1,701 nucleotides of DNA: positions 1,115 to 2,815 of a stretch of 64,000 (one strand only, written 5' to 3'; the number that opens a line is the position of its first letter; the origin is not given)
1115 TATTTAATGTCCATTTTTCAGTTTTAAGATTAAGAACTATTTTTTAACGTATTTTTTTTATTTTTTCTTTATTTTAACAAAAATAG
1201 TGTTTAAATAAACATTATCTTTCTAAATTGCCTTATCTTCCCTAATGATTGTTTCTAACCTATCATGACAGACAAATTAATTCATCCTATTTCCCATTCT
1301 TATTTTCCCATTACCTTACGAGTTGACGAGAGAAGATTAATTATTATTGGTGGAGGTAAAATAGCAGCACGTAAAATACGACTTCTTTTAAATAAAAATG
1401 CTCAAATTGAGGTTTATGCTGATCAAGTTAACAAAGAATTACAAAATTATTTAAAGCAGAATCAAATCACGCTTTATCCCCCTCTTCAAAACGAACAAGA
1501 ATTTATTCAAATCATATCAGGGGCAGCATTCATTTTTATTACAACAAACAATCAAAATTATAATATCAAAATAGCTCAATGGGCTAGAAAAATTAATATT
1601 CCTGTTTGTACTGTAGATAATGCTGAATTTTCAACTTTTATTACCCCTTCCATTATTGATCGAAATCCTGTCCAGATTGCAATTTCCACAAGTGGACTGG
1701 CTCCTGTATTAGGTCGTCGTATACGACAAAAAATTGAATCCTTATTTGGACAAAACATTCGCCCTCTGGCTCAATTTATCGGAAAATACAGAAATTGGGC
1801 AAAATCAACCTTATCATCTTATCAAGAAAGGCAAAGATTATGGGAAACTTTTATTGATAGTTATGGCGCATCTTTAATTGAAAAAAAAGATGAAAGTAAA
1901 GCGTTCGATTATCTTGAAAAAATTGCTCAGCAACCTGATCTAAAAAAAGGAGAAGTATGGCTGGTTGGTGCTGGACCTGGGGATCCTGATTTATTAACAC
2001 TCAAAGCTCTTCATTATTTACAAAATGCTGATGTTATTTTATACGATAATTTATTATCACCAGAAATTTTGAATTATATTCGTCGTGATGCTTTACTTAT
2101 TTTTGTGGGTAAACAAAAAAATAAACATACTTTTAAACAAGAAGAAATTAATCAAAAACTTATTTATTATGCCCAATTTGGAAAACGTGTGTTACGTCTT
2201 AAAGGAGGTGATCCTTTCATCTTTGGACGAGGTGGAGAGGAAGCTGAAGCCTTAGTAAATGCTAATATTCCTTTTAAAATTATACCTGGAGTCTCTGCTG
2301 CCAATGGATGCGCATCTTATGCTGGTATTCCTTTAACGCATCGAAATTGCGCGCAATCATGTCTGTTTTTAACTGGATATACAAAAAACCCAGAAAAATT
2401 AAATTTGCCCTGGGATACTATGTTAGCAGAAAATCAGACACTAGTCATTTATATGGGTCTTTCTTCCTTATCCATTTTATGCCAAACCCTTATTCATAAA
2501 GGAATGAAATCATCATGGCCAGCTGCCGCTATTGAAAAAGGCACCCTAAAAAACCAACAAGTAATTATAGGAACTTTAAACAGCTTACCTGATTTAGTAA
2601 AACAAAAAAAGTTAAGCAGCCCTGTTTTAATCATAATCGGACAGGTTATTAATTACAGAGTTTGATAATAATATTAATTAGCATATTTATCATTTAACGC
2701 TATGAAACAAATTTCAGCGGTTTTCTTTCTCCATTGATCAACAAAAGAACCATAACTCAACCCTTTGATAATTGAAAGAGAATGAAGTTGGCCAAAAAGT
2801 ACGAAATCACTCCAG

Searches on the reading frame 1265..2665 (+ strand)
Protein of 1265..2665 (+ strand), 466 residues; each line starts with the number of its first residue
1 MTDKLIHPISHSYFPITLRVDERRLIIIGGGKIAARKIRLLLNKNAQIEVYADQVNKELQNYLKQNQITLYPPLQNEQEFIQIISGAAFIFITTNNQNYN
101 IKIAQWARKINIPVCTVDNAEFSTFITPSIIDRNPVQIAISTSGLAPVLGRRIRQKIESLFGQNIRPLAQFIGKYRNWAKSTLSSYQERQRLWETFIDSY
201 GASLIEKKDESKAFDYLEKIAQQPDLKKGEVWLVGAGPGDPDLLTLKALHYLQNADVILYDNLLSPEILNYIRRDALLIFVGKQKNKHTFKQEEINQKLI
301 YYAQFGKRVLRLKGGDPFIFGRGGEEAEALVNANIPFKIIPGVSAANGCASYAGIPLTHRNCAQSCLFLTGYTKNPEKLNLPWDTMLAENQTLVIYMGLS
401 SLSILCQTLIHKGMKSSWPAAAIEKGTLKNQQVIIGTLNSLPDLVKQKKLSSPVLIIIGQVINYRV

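Call 84: search_protein_families(library=pfam, proteins=[window:1265-2665:+], max_evalue=0.00001)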
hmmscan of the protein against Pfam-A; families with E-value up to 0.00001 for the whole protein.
window:1265-2665:+ (466 aa): 4 families
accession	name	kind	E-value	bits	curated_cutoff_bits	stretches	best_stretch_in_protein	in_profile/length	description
PF00590.25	TP_methylase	-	9.6e-52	176.4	27.8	1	231-441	2-211/212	Tetrapyrrole (Corrin/Porphyrin) Methylases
PF13241.12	NAD_binding_7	-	1.3e-20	74.3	22.1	1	16-129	1-104/104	Putative NAD(P)-binding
PF10414.14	CysG_dimeriser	-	4.5e-09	36.4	23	1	167-218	4-55/58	Sirohaem synthase dimerisation region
PF14824.11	Sirohm_synth_M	-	4.8e-09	36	25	1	133-159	1-27/28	Sirohaem biosynthesis protein central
